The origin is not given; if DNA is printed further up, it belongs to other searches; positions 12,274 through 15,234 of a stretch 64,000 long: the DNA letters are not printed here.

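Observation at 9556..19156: Family of very large secreted cysteine-rich proteins with disordered repeat N-termini and EGF-like Cys-repeat C-termini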

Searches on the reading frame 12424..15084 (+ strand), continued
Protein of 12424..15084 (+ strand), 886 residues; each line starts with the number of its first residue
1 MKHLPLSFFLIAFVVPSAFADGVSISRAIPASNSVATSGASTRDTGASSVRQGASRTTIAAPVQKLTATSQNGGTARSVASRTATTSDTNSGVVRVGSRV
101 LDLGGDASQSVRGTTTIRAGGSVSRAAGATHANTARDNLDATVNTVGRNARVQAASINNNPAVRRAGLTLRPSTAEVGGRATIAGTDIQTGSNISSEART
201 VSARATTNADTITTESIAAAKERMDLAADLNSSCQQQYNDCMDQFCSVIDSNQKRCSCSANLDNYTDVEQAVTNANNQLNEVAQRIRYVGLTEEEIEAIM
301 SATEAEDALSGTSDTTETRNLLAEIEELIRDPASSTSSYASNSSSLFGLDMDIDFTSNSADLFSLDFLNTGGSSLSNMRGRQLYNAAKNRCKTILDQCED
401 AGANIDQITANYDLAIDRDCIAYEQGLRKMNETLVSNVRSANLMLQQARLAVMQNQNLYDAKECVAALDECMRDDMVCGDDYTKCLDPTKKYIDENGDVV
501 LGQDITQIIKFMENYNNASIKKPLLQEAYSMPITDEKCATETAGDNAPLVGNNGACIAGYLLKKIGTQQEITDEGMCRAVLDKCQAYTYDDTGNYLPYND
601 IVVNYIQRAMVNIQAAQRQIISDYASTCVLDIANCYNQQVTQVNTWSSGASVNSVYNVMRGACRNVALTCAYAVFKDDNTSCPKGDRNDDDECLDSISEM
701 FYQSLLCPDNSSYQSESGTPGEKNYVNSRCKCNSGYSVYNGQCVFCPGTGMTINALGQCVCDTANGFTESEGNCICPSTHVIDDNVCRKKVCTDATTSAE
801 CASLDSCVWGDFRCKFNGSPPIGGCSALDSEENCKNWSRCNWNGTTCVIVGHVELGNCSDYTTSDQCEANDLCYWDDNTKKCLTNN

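Call 28: predict_structure(alignment_id=A2)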
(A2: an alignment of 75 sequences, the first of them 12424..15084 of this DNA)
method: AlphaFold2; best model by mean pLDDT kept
length: 886 residues; sequences in the alignment: 75
mean_pLDDT: 52.6   pTM: 0.31
mean pLDDT of the five models: 52.6, 52.6, 50.7, 50.1, 48.8
residues with pLDDT >= 90: 2; 70-90: 170; 50-70: 299; < 50: 415
segments of 3 or more residues with pLDDT < 50: 1-4, 6-217, 253-265, 288-294, 296-374, 419-422, 474-503, 569-574, 642-663, 686-688, 804-822, 852-855
pLDDT, mean of each block of 10 residues (from residue 1): 37 29 27 27 27 28 29 27 26 27 26 27 27 43 43 45 44 35 42 36 34 44 60 67 60 45 49 56 50 47 41 44 43 31 26 32 41 49 60 66 60 52 51 55 57 54 67 49 42 32 50 66 75 68 60 71 63 56 65 69 72 64 57 55 45 43 52 58 54 63 71 80 80 83 75 77 83 80 80 53 47 38 62 76 78 61 82 86 78
secondary structure, 60 per line:
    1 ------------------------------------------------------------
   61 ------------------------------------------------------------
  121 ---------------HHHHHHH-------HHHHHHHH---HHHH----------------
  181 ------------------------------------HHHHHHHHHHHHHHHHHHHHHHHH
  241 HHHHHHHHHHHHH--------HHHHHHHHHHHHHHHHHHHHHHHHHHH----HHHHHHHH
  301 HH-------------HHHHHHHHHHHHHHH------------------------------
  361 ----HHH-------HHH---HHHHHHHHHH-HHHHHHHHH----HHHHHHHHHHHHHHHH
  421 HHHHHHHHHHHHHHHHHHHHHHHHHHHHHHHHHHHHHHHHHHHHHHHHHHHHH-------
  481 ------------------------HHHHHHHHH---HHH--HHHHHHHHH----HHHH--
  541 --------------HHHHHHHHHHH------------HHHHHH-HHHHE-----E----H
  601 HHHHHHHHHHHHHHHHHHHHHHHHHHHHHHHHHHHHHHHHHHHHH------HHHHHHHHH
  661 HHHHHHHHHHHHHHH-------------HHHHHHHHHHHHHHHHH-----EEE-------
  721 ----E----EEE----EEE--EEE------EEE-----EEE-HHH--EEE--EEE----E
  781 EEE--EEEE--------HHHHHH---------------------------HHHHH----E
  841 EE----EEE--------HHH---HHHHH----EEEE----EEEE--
elements in order (helices of 4 or more, strands of 3 or more residues): H136-142 H150-157 H161-164 H217-253 H262-288 H293-302 H316-330 H381-390 H392-400 H405-473 H505-513 H522-530 H535-538 H555-565 H578-583 H585-588 H600-645 H652-675 H689-705 E711-713 E730-732 E737-739 E742-744 E751-753 E759-761 E768-770 E773-775 E780-783 E786-789 H798-803 H831-835 E840-842 E847-849 H864-868 E873-876 E881-884
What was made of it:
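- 12484..13068 (+): B basic Ser/Thr/Arg-rich region (aa 21-215, net charge +9). Embedded in it is a highly conserved motif, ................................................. (aa ~141-195; 12844-13023). AF2 pLDDT is below 50 here (call 28).
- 13069..14583 (+): B acidic helical core (aa 216-720, net charge -38) with eight CX6C pairs. It includes the shared module at aa 234-258 (13123-13197). AF2 secondary structure shows long helices at 217-253, 262-288, 405-473, 600-645, 652-675 and 689-705 (call 28, low confidence).
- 14584..14763 (+): B conserved C-terminal CxC hairpin modules (aa 721-780). One matches an EGF_2-type signature: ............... AF2 predicts beta-hairpins with pLDDT 70-83 (call 28).
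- On EGF-like domain: AF2 predicts small beta-hairpins with pLDDT 70-86 (call 28).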

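Call 31: search_protein_families(library=ncbifam, proteins=[window:12424-15084:+], max_evalue=1)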
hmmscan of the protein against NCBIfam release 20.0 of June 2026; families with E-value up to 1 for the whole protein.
window:12424-15084:+ (886 aa): 1 family
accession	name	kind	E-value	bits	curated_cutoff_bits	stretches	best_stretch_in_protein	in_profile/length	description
NF047602.1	MscsSHelicob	equivalog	0.12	11.8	400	1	437-494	129-186/260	small-conductance mechanosensitive channel MscS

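Call 39: fold_search(model_id=the predicted structure, library=pdb)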
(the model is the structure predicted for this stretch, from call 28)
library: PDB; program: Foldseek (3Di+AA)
matches with E <= 10: 53; with E <= 0.001: 0
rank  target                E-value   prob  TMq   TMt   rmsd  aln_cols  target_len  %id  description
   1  8on5_B                8.2e-01  0.12  0.07  0.18  16.0       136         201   14  Structure of the tail fibre from an extracellular contractile injection system from Photorhabdus bacteria (released 2024-04-10)
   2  8jr0_d                1.1e+00  0.04  0.07  0.12  47.3       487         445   10  Cryo-EM structure of Mycobacterium tuberculosis ATP synthase in complex with TBAJ-587 (released 2024-05-01)
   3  8on5_A                1.3e+00  0.10  0.07  0.19  16.0       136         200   14  Structure of the tail fibre from an extracellular contractile injection system from Photorhabdus bacteria (released 2024-04-10)
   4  9hez_A                1.5e+00  0.03  0.06  0.12  31.1       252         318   14  CryoEM structure of mouse Panx1-R75A, wide conformation (released 2025-11-26)
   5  7njs_d                1.6e+00  0.06  0.09  0.14  46.8       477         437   12  Mycobacterium smegmatis ATP synthase state 3c (released 2021-10-27)
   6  7f9l_C                1.8e+00  0.06  0.07  0.23  21.5       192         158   12  Crystal structure of the variable region of Plasmodium RIFIN #6 (PF3D7_1400600) in complex with LAIR1 (with T67L, N69S (released 2021-08-18)
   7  8on5_E                1.9e+00  0.09  0.07  0.20  15.9       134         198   13  Structure of the tail fibre from an extracellular contractile injection system from Photorhabdus bacteria (released 2024-04-10)
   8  7qpg_B                2.8e+00  0.02  0.05  0.07  20.6       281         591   10  Human RZZ kinetochore corona complex. (released 2022-03-16)
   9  7fin_R                2.8e+00  0.02  0.06  0.11  24.3       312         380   12  Cryo-EM structure of the GIPR/GLP-1R/GCGR triagonist peptide 20-bound human GIPR-Gs complex (released 2022-02-23)
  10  4c8v_A                3.1e+00  0.16  0.04  0.20   8.4        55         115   20  Xenopus RSPO2 Fu1-Fu2 crystal form I (released 2013-11-20)
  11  3k9x_A                3.3e+00  0.14  0.03  0.22   3.8        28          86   18  X-ray crystal structure of human fxa in complex with (S)-N-((2-METHYLBENZOFURAN-5-YLAMINO)(2-OXO-1-(2-OXO-2- (PYRROLID (released 2009-12-15)
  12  1v1h_B                3.3e+00  0.07  0.04  0.25  10.8        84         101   15  Adenovirus fibre shaft sequence N-terminally fused to the bacteriophage T4 fibritin foldon trimerisation motif with a  (released 2004-07-30)
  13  9hey_A                3.3e+00  0.02  0.06  0.13  31.0       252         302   14  CryoEM structure of mouse Panx1-R75A, narrow conformation (released 2025-11-26)
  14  8uus_A                3.5e+00  0.11  0.05  0.19   5.0        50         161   14  Structure of Serratia proteamaculans antifeeding prophage Fibre foot domain (AfpX13) (released 2025-03-19)
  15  3zyl_A                3.5e+00  0.02  0.05  0.13  22.2       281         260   12  Structure of a truncated CALM (PICALM) ANTH domain (released 2011-12-07)
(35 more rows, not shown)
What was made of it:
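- On EGF-like domain: Foldseek hits to factor Xa EGF and R-spondin furin repeats have E > 3 (call 39).
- Closest known: EGF-like / cysteine-knot repeat surface proteins. Same: Weak Foldseek hits point to furin-like and EGF modules (call 39).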

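Call 45: search_protein_representatives(alignment_id=A2)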
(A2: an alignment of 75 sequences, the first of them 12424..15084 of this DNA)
Query: 75 sequences, 781 profile positions. Proteins with E-value up to 0.001 (for the whole library): 719; up to 1e-10: 495; up to 1e-30: 234. The best 150 are listed.
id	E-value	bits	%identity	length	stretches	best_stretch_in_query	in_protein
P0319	0.0e+00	1145.1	-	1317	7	1-776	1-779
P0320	0.0e+00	1105.8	-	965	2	115-775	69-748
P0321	0.0e+00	1076.1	-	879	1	1-726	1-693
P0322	0.0e+00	1046.4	-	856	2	155-726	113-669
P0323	0.0e+00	1028.0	-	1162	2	110-777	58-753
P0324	0.0e+00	1021.2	-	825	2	68-771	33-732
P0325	1.4e-274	929.8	-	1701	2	169-779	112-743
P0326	7.3e-273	924.1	-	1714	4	1-711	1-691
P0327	2.4e-265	899.2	-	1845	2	55-716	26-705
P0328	3.2e-255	865.8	-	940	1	77-752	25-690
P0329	1.4e-252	857.0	-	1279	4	212-679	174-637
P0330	4.2e-252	855.4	-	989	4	190-760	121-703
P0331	1.9e-248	843.3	-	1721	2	166-777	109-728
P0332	2.3e-242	823.3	-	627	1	277-769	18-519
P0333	7.6e-233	791.8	-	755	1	92-758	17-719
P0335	7.7e-225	765.3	-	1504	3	1-721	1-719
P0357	9.3e-111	388.0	-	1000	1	21-675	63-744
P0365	5.5e-107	375.5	-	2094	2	23-513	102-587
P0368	1.4e-105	370.9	-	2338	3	205-673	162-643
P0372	1.3e-103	364.4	-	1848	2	24-508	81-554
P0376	1.0e-101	358.1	-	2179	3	76-673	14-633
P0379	1.8e-101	357.3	-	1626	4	25-673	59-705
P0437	8.8e-86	305.4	-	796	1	11-739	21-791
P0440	2.1e-84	300.9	-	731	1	23-661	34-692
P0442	2.4e-84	300.7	-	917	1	51-777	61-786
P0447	3.9e-80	286.8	-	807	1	112-697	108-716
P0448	9.1e-80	285.5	-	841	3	91-505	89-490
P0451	2.7e-78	280.6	-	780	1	47-687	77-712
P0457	1.0e-73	265.5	-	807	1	99-753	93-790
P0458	2.4e-73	264.3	-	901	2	20-512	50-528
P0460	2.2e-72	261.1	-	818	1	54-682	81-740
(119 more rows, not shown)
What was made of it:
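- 12424..15084 (+): Gene B: 886-aa exported cysteine-rich protein with 44 Cys. 719 clusters at 50% identity (call 45).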

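Call 46: search_protein_families(library=pfam, proteins=[P0368, P0365, P0376, P0327, P0335], max_evalue=0.01)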
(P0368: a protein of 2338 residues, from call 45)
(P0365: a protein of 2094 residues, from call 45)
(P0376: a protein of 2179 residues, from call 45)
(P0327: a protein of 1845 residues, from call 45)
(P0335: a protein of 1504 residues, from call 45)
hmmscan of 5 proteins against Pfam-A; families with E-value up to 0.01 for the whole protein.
P0368 (2338 aa): 0 families

P0365 (2094 aa): 2 families
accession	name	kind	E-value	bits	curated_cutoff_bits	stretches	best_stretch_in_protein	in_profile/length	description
PF13093.11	FTA4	-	0.0024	18.2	24.8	1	331-409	117-196/199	Kinetochore complex Fta4 of Sim4 subunit, or CENP-50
PF14478.12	DUF4430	-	0.0065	17.3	23.8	0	1515-1543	26-54/72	Domain of unknown function (DUF4430)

P0376 (2179 aa): 0 families

P0327 (1845 aa): 1 family
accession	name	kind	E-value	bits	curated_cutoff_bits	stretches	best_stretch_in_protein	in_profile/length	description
PF09479.16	Flg_new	-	4.3e-15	56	27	3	1585-1658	1-64/65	Listeria-Bacteroides repeat domain (List_Bact_rpt)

P0335 (1504 aa): 1 family
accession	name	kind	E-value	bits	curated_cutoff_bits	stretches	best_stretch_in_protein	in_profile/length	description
PF09479.16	Flg_new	-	2.7e-07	31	27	1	738-785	1-45/65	Listeria-Bacteroides repeat domain (List_Bact_rpt)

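Call 49: find_homologous_proteins(query=L055:19984-21996:+)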
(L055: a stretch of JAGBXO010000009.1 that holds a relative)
Query L055:19984-21996:+ (670 aa): 1334 proteins with E <= 0.001 among 8000 candidates; the best 120 are listed.
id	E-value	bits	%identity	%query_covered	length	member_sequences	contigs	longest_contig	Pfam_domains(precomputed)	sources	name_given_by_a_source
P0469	0.0e+0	1350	88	100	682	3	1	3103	-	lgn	-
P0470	0.0e+0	1217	84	98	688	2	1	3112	-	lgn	-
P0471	0.0e+0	1217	84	98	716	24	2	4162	-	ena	-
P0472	0.0e+0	1144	80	98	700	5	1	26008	-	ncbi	-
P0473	0.0e+0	1130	79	97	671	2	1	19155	-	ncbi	-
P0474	0.0e+0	1090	76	98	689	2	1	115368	-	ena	-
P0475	0.0e+0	1043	74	95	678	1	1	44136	-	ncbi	-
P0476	0.0e+0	1010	75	90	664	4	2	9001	-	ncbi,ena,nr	ncbi:MAG: hypothetical protein II208_04705 [Alphaproteobacteria bacterium]|nr:hypothetical protein [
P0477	1.5e-272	924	71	89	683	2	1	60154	-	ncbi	-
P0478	2.2e-241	821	90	60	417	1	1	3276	-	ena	-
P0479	6.2e-240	816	72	80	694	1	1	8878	-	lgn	-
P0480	5.5e-239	813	61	96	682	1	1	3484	-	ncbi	-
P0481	2.2e-238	811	64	91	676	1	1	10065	-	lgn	-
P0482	9.7e-233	792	60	97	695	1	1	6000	-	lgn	-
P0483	9.2e-231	786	66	87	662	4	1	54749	-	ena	-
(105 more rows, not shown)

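Call 63: search_protein_families(library=phrogs, proteins=[window:12424-15084:+], max_evalue=0.01)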
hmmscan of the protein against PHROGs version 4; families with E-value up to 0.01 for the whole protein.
window:12424-15084:+ (886 aa): 0 families

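Call 82: find_related_loci(query=A1, collection=viral_contigs, flank=5000)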
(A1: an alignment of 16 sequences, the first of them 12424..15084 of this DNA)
Query A1 (886 aa) in viral_contigs; peptide patterns used: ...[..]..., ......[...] (x = any residue, [..] = any of these).
39 stretches matched a pattern, but none encodes a relative of the query by tblastn (E <= 1e-3).
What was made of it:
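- On Phage tail fibre / phage protein: No relative was found on 2.9 million viral contigs (call 82).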

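Call 87: search_protein_families(library=pfam, proteins=[L013:12392-14173:-, L013:17089-17937:-], max_evalue=0.01)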
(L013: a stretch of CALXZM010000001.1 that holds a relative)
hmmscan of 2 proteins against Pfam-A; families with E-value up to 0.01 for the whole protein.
L013:12392-14173:- (593 aa): 1 family
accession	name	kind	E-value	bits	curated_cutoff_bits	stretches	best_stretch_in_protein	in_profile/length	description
PF13306.12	LRR_5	-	2e-09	37.9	27.7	1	40-109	11-76/127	BspA type Leucine rich repeat region (6 copies)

L013:17089-17937:- (282 aa): 0 families
